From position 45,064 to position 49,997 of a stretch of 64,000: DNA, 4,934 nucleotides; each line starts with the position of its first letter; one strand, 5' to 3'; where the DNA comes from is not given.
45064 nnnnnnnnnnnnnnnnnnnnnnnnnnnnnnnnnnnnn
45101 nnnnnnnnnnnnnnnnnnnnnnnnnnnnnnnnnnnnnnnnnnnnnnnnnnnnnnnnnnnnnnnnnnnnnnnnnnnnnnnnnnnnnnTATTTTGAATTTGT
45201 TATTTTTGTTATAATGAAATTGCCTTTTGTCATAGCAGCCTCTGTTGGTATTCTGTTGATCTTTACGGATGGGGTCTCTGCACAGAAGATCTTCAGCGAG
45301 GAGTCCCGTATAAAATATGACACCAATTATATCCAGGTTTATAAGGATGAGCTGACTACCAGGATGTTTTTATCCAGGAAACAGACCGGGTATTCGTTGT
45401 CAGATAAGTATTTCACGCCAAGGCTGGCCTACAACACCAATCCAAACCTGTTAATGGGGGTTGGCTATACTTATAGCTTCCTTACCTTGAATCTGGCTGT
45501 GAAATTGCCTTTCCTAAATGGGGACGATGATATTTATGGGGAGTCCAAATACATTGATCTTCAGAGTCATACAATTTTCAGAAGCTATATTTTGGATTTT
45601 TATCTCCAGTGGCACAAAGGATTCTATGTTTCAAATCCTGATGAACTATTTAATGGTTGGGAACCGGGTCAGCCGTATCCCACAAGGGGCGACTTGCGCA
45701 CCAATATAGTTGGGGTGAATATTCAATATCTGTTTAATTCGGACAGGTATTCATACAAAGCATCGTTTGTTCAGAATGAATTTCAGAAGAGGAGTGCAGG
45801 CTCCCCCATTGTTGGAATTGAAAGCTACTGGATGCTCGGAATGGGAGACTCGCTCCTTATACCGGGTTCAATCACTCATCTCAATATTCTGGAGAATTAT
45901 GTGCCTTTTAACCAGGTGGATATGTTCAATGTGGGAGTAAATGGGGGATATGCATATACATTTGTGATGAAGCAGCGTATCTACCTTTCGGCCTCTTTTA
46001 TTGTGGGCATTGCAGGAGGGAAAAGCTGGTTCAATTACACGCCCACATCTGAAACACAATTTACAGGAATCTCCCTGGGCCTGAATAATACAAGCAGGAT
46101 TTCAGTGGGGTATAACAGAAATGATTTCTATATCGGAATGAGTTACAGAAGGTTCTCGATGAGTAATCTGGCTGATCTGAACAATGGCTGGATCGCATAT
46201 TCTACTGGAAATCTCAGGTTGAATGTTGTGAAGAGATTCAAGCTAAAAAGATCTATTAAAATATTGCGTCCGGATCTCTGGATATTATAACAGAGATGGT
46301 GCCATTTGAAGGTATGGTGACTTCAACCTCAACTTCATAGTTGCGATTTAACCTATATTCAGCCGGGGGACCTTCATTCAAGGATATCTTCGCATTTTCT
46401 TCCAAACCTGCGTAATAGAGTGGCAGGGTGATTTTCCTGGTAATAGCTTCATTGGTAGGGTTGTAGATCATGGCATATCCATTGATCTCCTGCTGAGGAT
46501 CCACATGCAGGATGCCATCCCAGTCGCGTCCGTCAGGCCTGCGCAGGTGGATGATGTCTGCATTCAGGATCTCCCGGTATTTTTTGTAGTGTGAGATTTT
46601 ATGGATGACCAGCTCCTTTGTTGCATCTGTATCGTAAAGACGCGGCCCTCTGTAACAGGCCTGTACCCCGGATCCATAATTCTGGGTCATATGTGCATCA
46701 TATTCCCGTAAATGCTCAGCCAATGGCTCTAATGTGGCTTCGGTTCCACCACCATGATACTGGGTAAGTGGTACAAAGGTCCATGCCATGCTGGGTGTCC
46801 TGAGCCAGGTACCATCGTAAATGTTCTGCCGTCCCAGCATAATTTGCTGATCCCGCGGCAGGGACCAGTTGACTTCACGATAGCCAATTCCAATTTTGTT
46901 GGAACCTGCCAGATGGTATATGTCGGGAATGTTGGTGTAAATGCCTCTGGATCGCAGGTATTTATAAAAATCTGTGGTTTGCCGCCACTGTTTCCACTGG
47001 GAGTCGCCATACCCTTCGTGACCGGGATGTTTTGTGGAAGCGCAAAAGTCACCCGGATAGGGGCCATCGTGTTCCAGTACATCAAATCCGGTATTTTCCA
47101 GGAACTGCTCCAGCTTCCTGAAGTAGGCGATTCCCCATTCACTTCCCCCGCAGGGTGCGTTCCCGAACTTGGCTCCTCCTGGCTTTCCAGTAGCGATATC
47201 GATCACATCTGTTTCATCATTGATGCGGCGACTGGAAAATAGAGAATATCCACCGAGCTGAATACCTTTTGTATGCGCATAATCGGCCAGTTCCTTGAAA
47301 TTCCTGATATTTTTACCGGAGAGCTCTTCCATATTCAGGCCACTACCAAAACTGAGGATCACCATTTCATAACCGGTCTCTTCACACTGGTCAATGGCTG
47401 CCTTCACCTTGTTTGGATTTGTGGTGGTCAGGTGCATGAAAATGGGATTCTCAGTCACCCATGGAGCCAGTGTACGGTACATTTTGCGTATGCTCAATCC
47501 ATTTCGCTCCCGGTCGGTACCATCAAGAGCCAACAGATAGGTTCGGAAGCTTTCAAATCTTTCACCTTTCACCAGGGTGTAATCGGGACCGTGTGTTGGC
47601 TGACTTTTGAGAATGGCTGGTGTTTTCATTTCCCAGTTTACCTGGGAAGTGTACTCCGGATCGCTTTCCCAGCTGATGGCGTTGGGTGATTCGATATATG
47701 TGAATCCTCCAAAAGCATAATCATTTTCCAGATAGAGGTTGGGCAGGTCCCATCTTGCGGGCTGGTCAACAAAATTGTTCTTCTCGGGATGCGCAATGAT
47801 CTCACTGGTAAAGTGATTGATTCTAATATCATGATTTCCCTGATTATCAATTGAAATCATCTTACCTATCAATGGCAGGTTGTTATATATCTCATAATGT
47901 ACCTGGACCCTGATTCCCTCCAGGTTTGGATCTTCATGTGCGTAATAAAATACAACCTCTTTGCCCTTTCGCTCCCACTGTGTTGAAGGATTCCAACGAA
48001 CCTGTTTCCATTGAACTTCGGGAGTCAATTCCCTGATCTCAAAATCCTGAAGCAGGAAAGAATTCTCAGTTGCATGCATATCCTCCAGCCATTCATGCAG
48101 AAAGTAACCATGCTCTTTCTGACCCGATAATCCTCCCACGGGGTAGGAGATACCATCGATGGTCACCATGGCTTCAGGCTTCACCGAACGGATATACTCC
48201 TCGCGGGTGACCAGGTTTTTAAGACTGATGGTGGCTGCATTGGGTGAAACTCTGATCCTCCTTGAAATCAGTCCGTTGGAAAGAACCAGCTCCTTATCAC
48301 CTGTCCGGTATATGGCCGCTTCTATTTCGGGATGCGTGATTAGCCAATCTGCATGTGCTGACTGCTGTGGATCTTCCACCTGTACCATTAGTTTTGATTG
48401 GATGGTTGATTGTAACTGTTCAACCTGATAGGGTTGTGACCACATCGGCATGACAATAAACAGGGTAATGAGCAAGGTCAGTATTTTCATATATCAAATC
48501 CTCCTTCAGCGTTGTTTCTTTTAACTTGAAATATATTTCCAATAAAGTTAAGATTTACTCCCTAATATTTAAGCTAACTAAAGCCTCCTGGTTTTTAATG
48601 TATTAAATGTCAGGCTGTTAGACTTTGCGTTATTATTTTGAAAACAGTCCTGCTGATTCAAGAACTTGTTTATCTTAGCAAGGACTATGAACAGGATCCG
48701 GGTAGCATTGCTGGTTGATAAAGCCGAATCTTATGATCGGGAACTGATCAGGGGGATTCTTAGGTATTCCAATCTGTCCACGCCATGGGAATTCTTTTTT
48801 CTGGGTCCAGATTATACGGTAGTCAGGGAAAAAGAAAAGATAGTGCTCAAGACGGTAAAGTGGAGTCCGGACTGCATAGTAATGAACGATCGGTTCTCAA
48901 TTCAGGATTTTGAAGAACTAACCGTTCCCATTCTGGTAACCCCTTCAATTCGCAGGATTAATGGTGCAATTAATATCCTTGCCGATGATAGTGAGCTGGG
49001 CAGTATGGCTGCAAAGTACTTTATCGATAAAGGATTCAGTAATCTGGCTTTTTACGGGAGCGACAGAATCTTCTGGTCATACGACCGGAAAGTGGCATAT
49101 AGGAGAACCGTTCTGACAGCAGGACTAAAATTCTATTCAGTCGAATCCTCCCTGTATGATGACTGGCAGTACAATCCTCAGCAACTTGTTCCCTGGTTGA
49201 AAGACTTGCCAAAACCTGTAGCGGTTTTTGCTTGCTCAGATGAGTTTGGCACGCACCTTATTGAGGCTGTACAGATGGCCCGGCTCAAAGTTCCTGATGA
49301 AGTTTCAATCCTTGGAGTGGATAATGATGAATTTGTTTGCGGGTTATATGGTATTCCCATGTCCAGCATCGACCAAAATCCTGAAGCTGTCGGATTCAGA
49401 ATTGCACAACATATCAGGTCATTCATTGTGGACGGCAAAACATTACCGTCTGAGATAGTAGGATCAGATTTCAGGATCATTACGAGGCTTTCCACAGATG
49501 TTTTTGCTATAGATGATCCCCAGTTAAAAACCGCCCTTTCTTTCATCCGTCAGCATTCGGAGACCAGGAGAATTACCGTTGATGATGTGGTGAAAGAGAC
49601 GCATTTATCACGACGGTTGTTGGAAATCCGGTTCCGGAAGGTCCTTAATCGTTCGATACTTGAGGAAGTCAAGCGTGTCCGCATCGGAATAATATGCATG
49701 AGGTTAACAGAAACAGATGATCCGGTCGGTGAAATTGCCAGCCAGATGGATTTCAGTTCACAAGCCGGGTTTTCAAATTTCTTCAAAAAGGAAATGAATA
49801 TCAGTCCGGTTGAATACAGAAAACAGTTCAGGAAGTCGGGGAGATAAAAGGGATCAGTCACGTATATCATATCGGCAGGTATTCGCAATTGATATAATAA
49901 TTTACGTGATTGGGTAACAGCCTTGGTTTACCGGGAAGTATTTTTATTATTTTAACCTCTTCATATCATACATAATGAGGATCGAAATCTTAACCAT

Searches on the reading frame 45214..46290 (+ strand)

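Call 72: search_protein_families(library=pfam, proteins=[window:45214-46290:+], max_evalue=0.00001)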
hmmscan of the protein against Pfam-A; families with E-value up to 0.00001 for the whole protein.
window:45214-46290:+ (358 aa): 1 family
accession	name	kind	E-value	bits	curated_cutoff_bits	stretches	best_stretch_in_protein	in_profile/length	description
PF14391.12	DUF4421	-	7.6e-54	183.6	32.1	1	34-342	1-302/302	Domain of unknown function (DUF4421)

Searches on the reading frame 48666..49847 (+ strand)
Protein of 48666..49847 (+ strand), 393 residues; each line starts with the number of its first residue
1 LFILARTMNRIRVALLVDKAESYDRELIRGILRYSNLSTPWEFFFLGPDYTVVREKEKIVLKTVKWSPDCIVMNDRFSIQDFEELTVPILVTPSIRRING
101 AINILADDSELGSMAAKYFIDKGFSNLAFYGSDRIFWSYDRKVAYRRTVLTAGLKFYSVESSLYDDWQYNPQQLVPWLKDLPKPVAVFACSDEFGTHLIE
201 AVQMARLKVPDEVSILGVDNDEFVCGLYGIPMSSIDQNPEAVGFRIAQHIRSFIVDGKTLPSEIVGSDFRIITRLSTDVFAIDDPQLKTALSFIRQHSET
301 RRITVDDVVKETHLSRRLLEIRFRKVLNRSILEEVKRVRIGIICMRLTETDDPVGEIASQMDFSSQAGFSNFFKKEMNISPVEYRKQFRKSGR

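Call 72: search_protein_families(library=pfam, proteins=[window:48666-49847:+], max_evalue=0.00001)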
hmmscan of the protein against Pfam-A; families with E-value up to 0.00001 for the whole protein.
window:48666-49847:+ (393 aa): 3 families
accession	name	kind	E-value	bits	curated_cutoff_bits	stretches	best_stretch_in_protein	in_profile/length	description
PF13377.12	Peripla_BP_3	-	3.4e-23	83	26.5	1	117-277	2-167/167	Periplasmic binding protein-like domain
PF12833.13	HTH_18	-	5.6e-16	59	33.6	1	310-387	3-80/80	Helix-turn-helix domain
PF00165.29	HTH_AraC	-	1.3e-08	35.2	26.6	0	351-386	8-42/42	Bacterial regulatory helix-turn-helix proteins, AraC family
